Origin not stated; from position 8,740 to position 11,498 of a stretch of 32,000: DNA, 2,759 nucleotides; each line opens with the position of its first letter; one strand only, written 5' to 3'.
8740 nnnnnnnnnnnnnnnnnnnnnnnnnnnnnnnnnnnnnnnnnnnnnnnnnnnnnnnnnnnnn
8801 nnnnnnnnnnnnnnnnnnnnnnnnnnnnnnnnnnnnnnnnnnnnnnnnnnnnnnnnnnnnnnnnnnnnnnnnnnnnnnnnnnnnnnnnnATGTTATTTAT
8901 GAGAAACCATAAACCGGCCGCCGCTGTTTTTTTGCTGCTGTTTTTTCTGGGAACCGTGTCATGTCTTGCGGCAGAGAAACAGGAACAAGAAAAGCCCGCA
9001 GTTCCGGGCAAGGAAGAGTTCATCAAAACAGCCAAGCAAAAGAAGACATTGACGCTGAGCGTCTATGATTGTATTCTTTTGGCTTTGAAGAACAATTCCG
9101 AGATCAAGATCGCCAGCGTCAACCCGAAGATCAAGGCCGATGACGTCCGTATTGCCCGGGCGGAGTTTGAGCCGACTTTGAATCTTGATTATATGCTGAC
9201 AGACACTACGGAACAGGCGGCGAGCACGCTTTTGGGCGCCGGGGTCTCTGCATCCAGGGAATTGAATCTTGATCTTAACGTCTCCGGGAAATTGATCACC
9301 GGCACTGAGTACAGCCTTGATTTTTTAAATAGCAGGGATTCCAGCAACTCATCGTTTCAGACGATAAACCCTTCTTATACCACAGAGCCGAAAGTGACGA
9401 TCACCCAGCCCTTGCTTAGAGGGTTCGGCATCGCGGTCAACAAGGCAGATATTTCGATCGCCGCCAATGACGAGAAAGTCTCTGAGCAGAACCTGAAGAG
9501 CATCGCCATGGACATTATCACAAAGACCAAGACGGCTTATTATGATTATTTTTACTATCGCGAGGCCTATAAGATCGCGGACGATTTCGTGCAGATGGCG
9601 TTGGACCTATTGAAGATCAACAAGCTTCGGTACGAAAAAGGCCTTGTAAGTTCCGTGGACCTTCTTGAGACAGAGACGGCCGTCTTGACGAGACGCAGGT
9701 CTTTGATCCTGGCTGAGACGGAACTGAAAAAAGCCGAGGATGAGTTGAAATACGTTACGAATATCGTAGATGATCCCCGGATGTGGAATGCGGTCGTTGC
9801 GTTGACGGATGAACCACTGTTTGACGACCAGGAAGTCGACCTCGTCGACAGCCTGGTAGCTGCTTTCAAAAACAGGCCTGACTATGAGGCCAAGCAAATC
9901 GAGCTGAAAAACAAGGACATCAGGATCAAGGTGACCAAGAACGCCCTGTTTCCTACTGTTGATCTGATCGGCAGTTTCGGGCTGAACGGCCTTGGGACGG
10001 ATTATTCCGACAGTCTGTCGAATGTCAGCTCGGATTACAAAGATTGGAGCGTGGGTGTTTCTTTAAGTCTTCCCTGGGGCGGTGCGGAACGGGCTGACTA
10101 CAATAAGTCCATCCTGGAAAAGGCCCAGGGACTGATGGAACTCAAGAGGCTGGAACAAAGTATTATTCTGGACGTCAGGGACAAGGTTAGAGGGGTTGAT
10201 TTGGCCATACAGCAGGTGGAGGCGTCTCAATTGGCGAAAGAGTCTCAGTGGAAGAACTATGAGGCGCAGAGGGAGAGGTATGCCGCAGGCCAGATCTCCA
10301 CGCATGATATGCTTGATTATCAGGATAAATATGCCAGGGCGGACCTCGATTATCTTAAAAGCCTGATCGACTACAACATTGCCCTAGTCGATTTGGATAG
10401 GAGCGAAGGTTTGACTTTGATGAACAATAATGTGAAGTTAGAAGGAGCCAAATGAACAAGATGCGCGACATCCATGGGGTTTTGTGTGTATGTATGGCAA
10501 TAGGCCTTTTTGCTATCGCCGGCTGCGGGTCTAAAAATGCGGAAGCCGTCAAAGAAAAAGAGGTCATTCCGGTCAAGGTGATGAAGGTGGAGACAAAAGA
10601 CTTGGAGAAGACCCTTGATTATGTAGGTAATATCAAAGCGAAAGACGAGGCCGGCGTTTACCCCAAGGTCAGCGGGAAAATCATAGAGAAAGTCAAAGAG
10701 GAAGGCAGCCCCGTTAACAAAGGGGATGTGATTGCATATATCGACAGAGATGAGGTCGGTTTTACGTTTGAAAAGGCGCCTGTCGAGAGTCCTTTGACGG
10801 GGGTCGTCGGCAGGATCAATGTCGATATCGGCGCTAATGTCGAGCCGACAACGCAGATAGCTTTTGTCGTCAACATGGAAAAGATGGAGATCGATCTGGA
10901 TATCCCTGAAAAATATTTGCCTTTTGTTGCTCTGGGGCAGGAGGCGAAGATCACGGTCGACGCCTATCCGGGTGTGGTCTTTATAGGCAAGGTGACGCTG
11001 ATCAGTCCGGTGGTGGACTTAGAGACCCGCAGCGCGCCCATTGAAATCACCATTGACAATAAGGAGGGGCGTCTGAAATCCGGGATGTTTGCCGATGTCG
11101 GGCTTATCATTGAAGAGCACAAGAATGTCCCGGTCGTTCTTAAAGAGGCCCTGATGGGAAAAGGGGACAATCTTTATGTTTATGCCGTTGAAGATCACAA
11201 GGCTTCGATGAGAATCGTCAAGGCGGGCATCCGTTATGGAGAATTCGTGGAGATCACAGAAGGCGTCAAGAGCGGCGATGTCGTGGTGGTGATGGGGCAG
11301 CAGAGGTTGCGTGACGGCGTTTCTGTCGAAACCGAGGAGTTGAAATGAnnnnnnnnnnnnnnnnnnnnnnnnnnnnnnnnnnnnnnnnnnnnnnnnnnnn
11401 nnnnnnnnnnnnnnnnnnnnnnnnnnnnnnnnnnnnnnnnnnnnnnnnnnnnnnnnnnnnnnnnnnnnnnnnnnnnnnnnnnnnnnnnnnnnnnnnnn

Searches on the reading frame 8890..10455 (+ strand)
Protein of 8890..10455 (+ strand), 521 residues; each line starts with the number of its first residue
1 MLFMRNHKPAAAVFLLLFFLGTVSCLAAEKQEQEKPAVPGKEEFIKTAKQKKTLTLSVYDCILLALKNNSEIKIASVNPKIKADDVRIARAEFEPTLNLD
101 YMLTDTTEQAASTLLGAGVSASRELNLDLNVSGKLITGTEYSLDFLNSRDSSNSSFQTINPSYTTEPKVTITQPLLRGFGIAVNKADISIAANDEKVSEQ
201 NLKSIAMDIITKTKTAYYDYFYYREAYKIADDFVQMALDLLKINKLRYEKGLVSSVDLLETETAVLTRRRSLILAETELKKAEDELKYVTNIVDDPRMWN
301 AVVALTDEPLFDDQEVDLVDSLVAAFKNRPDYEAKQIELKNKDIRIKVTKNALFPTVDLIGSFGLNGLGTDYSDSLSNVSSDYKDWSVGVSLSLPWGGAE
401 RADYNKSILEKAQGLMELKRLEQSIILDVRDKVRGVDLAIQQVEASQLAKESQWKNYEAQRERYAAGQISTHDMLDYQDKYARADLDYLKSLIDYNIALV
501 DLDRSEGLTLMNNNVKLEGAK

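Call 19: search_protein_families(library=ncbifam, proteins=[window:8890-10455:+], max_evalue=0.00001)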
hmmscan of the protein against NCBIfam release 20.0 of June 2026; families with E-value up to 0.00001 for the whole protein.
window:8890-10455:+ (521 aa): 8 families
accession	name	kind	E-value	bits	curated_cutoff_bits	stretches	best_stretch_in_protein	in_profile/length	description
TIGR01844.1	type_I_sec_TolC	subfamily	1.5e-33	116.4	225.15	1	162-502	68-393/414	TolC family outer membrane protein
TIGR01845.1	outer_NodT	subfamily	7.1e-25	87.7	210.05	1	184-488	142-439/460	efflux transporter outer membrane subunit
NF033143.1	efflux_OM_AdeK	equivalog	1.9e-15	56.6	900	1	204-480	163-432/480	multidrug efflux RND transporter AdeIJK outer membrane channel subunit AdeK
NF047721.1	ToxDrgExpTdeA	equivalog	1.1e-13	51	550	1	191-478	143-421/455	toxin/drug exporter TdeA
NF033142.1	efflux_OM_AdeC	exception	2e-11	43.2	975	1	155-481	116-433/465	multidrug efflux RND transporter AdeABC outer membrane channel subunit AdeC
NF052390.1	efflux_OMP_AbuO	equivalog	7.9e-08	31.4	700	1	157-507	90-431/447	multidrug efflux outer membrane protein AbuO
NF007002.0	PRK09465.1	equivalog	1e-07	30.9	495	1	194-513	113-436/460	outer membrane channel protein TolC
NF007347.1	PRK09837.1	subfamily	6.6e-06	25.3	598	0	314-478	265-427/461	Cu(I)/Ag(I) efflux RND transporter outer membrane protein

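Call 40: search_protein_families(library=pfam, proteins=[window:8890-10455:+], max_evalue=0.01)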
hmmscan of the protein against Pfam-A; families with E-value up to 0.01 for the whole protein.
window:8890-10455:+ (521 aa): 1 family
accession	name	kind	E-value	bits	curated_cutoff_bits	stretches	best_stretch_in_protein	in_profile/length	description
PF02321.23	OEP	-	2.2e-47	161.7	22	2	321-504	4-184/187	Outer membrane efflux protein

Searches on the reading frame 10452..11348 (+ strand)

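Call 19: search_protein_families(library=ncbifam, proteins=[window:10452-11348:+], max_evalue=0.00001)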
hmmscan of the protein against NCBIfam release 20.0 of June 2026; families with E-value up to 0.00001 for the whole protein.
window:10452-11348:+ (298 aa): 18 families
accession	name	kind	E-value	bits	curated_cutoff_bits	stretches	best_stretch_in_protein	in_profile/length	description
TIGR01730.1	RND_mfp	subfamily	3.4e-55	187.3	94.9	2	107-293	133-320/322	efflux RND transporter periplasmic adaptor subunit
TIGR00999.1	8a0102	subfamily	1.4e-25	90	319.3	1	110-286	94-270/271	CzcB/NccB family metal efflux transporter periplasmic adaptor subunit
NF045680.1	DiMtlExpIhpB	equivalog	1.1e-22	80.4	450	1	41-279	71-307/326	divalent metal ion exporter adaptor subunit IhpB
NF008589.1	PRK11556.1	equivalog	1.2e-18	67.2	391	1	111-293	195-386/392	MdtA/MuxA family multidrug efflux RND transporter periplasmic adaptor subunit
NF033138.2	RND-peri-MexC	equivalog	1.7e-17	63.6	625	2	1-100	1-97/375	MexC family multidrug efflux RND transporter periplasmic adaptor subunit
TIGR00998.1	8a0101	subfamily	2.4e-17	62.9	390.8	1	106-186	202-283/334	EmrA/EmrK family multidrug efflux transporter periplasmic adaptor subunit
NF011604.1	PRK15030.1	equivalog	2.9e-17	62.7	765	2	1-107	1-106/397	multidrug efflux RND transporter periplasmic adaptor subunit AcrA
NF045904.1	RND-peri-MexE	equivalog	1.3e-16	60.5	714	2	109-296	172-370/390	multidrug efflux RND transporter periplasmic adaptor subunit MexE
NF038010.1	ABC_adapt_DarC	equivalog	2e-14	53.1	450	1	106-288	228-410/417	darobactin export ABC transporter periplasmic adaptor subunit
NF007303.0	PRK09783.1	subfamily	5.4e-12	44.8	390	1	110-282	216-388/414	copper/silver efflux system membrane fusion protein CusB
NF033834.1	RND_adapt_MexA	exception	1.6e-11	43.9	750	1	9-107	8-104/373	multidrug efflux RND transporter periplasmic adaptor subunit MexA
NF007362.0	PRK09859.1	equivalog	1.8e-11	43.8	738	1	107-291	168-368/385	multidrug transporter subunit MdtE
NF011715.0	PRK15136.1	equivalog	5.9e-11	41.6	563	1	105-183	212-291/390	multidrug efflux MFS transporter periplasmic adaptor subunit EmrA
NF007132.1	PRK09578.1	equivalog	5.3e-10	38.6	512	1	12-102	12-101/396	MexX/AxyX family multidrug efflux RND transporter periplasmic adaptor subunit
NF000272.2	OqxA_adapt_sub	exception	7.3e-10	38.3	835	0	174-286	257-370/391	multidrug efflux RND transporter periplasmic adaptor subunit OqxA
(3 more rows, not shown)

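Call 40: search_protein_families(library=pfam, proteins=[window:10452-11348:+], max_evalue=0.01)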
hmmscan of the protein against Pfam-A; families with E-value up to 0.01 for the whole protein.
window:10452-11348:+ (298 aa): 4 families
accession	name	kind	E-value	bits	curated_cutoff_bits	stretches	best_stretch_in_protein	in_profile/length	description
PF16576.10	HlyD_D23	-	6e-28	98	30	1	107-214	107-214/214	Barrel-sandwich domain of CusB or HlyD membrane-fusion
PF13437.12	HlyD_3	-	7.1e-17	62.5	22.2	1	111-211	2-106/106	HlyD family secretion protein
PF13533.13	Biotin_lipoyl_2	-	0.0022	18.2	29.8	1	71-98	5-32/32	Biotin-lipoyl like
PF00364.28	Biotin_lipoyl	-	0.0024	18.1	22.1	1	75-137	15-71/73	Biotin-requiring enzyme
